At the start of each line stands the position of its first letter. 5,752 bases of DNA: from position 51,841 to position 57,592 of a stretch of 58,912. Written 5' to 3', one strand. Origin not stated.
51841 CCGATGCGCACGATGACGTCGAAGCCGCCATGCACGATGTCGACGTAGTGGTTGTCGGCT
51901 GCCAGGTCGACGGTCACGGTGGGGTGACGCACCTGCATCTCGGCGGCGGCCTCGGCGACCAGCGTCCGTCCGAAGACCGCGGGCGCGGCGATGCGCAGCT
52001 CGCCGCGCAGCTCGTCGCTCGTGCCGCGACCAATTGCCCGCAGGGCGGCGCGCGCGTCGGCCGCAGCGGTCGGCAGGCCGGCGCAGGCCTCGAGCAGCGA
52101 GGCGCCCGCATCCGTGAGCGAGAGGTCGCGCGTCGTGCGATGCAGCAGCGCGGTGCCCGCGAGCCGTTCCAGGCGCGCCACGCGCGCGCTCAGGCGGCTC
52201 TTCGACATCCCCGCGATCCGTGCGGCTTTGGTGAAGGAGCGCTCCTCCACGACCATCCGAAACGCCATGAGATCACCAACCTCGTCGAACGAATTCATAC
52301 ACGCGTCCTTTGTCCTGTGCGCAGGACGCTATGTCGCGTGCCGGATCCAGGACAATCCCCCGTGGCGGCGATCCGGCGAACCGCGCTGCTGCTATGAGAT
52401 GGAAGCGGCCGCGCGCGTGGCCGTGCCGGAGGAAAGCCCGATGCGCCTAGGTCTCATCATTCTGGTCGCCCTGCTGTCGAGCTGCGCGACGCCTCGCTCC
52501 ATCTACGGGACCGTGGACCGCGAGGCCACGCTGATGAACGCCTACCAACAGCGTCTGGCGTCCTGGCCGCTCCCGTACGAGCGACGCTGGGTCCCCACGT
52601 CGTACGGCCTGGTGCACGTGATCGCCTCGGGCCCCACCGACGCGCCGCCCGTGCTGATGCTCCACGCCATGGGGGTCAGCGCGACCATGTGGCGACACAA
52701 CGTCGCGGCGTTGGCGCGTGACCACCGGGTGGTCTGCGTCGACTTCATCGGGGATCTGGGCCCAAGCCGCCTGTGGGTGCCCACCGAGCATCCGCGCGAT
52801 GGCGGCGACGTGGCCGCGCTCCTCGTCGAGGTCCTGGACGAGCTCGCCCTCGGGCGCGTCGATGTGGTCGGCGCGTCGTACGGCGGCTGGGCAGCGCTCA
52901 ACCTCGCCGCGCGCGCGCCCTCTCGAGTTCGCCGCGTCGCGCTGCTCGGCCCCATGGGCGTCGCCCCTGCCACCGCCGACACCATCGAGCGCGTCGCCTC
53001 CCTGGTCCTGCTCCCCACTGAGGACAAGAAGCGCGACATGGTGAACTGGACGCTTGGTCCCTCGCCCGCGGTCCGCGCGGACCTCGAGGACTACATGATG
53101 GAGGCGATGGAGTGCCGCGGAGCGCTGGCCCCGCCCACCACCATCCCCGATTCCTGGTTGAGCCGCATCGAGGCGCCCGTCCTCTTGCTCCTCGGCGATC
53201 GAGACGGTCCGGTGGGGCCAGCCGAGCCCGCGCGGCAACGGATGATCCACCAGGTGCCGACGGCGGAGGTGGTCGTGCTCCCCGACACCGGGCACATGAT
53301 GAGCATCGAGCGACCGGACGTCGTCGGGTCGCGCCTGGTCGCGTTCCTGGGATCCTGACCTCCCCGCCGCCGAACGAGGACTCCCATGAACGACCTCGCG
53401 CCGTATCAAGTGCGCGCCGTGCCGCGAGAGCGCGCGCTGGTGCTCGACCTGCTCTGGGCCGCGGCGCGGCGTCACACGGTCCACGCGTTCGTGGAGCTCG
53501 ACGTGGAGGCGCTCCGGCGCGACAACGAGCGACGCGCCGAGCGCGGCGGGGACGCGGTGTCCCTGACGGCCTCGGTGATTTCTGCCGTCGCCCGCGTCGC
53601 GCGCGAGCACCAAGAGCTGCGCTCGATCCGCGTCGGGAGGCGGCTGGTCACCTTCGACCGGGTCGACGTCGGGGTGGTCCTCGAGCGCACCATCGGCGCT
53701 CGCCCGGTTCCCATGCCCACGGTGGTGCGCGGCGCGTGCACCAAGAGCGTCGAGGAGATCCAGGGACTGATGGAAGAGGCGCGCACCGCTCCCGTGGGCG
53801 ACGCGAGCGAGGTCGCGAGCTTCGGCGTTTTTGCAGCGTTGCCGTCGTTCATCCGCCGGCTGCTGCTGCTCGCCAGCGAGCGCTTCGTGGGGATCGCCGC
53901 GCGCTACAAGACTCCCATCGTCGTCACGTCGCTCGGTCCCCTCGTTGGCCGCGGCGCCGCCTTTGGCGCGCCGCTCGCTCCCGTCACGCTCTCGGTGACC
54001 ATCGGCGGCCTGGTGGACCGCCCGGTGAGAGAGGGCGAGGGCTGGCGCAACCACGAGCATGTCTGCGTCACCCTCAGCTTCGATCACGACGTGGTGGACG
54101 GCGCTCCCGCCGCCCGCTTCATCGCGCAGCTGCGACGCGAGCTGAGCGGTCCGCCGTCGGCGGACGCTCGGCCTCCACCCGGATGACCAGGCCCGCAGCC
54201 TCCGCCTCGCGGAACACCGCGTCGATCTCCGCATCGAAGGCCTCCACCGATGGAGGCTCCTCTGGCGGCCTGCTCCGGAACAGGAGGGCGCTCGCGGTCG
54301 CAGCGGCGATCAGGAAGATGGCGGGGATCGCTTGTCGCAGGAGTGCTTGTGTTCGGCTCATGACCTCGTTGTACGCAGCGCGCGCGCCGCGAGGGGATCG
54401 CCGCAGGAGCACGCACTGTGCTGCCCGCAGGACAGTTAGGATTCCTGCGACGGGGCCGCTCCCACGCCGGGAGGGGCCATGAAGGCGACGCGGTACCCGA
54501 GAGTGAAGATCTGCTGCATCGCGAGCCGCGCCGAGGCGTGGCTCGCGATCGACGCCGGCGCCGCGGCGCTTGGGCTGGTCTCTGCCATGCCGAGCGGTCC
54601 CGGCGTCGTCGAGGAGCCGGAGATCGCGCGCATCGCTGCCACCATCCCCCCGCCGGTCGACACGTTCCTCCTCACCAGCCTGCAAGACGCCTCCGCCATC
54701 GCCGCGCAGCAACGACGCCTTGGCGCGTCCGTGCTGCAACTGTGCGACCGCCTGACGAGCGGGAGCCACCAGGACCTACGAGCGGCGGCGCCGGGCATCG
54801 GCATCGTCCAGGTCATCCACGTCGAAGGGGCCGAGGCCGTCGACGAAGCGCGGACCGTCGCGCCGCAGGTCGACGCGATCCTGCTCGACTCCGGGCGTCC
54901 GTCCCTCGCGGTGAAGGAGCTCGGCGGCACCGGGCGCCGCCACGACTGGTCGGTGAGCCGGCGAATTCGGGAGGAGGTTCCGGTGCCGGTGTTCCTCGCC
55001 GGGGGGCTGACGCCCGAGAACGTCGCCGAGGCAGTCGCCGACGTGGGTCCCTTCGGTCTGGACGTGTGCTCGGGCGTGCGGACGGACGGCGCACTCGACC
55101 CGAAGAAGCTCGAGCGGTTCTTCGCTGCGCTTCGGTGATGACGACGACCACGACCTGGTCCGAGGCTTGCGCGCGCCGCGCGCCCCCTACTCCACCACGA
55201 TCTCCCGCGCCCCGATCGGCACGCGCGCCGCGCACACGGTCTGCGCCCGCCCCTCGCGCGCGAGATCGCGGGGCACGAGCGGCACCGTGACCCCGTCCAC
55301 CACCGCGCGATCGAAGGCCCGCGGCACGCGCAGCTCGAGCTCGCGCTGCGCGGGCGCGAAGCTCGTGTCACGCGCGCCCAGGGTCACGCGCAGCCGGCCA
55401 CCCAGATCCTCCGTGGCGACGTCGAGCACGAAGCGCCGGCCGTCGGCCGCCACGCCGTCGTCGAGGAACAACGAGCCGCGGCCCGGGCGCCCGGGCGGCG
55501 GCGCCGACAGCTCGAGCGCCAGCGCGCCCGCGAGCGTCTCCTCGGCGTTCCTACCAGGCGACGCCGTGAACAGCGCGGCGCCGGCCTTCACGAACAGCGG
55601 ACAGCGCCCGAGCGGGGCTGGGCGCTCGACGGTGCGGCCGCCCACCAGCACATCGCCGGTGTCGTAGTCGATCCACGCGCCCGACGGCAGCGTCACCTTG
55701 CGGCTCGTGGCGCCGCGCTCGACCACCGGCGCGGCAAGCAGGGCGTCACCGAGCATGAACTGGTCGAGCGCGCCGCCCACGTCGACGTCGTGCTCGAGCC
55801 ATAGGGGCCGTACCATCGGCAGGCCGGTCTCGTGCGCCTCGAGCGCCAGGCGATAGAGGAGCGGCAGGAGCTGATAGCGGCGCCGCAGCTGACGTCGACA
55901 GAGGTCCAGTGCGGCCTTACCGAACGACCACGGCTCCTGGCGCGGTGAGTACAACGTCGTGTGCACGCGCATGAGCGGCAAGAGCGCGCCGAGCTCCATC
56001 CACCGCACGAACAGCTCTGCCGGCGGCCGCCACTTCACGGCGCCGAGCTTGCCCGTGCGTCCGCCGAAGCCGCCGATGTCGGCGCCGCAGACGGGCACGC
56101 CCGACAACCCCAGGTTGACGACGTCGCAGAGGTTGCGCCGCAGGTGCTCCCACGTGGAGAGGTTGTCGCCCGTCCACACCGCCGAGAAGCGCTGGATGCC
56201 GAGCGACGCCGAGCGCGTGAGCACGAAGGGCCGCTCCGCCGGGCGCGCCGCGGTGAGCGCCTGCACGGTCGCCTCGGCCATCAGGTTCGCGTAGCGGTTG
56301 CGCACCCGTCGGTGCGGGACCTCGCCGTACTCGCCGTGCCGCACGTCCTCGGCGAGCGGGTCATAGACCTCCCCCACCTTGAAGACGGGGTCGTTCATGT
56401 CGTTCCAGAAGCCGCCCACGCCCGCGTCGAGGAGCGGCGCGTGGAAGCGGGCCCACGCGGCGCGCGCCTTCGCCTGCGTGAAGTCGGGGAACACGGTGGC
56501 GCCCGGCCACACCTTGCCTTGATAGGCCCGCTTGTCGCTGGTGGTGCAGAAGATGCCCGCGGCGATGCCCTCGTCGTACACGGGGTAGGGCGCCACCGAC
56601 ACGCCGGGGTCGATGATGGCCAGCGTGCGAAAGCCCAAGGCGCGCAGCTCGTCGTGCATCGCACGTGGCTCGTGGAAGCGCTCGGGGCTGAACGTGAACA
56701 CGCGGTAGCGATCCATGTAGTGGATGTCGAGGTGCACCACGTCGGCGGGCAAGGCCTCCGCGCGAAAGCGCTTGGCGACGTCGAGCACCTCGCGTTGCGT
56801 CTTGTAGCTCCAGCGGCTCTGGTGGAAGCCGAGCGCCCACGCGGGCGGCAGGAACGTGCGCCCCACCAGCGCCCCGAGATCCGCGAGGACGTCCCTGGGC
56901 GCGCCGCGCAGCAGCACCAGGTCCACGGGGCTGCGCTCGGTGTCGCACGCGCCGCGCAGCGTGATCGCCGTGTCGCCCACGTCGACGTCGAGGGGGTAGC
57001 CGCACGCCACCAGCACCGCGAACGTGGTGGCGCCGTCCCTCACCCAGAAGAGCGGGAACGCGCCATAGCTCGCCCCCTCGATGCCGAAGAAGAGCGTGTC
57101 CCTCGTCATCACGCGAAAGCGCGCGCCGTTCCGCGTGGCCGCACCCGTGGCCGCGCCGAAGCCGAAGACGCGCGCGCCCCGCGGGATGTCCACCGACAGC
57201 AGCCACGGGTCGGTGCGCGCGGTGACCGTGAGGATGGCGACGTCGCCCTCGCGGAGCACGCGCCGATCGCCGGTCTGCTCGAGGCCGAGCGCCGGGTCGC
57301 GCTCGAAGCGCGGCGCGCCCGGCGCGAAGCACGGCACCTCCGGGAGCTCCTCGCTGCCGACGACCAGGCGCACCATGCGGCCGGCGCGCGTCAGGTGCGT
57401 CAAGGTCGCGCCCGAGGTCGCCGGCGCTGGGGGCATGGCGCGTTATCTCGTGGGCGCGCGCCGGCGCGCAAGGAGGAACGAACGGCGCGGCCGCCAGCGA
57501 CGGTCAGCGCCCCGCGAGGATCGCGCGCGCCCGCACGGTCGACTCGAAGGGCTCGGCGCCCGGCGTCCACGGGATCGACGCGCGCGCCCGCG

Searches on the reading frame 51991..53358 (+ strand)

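Call 11: search_protein_families(library=pfam, proteins=[window:51991-53358:+], max_evalue=0.001)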
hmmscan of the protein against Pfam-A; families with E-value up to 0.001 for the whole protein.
window:51991-53358:+ (455 aa): 3 families
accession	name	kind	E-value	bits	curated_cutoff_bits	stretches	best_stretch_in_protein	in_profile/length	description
PF00561.26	Abhydrolase_1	-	7.2e-20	72.1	25.8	1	219-334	1-115/245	alpha/beta hydrolase fold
PF12697.13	Abhydrolase_6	-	2.5e-19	71.2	26.3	1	221-445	1-214/217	Alpha/beta hydrolase family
PF12146.15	Hydrolase_4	-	1.8e-05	24.6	27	0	272-328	60-116/239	Serine aminopeptidase, S33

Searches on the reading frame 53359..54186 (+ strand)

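Call 11: search_protein_families(library=pfam, proteins=[window:53359-54186:+], max_evalue=0.001)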
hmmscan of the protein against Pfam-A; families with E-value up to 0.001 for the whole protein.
window:53359-54186:+ (275 aa): 1 family
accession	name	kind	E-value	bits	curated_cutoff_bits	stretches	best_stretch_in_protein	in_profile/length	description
PF00198.28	2-oxoacid_dh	-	9.4e-13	48.6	23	1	213-265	175-227/232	2-oxoacid dehydrogenases acyltransferase (catalytic domain)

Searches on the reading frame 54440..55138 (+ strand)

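Call 11: search_protein_families(library=pfam, proteins=[window:54440-55138:+], max_evalue=0.001)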
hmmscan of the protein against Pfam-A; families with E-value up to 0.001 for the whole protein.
window:54440-55138:+ (232 aa): 1 family
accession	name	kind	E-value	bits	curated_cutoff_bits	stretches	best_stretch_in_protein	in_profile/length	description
PF00697.28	PRAI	-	8e-24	84.9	22.7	1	22-229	1-192/193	N-(5'phosphoribosyl)anthranilate (PRA) isomerase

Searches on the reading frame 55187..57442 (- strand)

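Call 11: search_protein_families(library=pfam, proteins=[window:55187-57442:-], max_evalue=0.001)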
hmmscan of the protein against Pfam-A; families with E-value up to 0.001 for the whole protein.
window:55187-57442:- (751 aa): 3 families
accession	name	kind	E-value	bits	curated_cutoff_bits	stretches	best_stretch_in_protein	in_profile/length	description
PF01055.32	Glyco_hydro_31_2nd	-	2.8e-109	365.9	23.5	1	197-532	2-328/328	Glycosyl hydrolases family 31 TIM-barrel domain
PF21365.3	Glyco_hydro_31_3rd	-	4.2e-21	75.6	24.4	1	540-623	1-86/87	Glycosyl hydrolase family 31 C-terminal domain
PF13802.12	Gal_mutarotas_2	-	0.00093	20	27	0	82-154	110-184/184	Glycosyl hydrolase 31 N-terminal galactose mutarotase-like domain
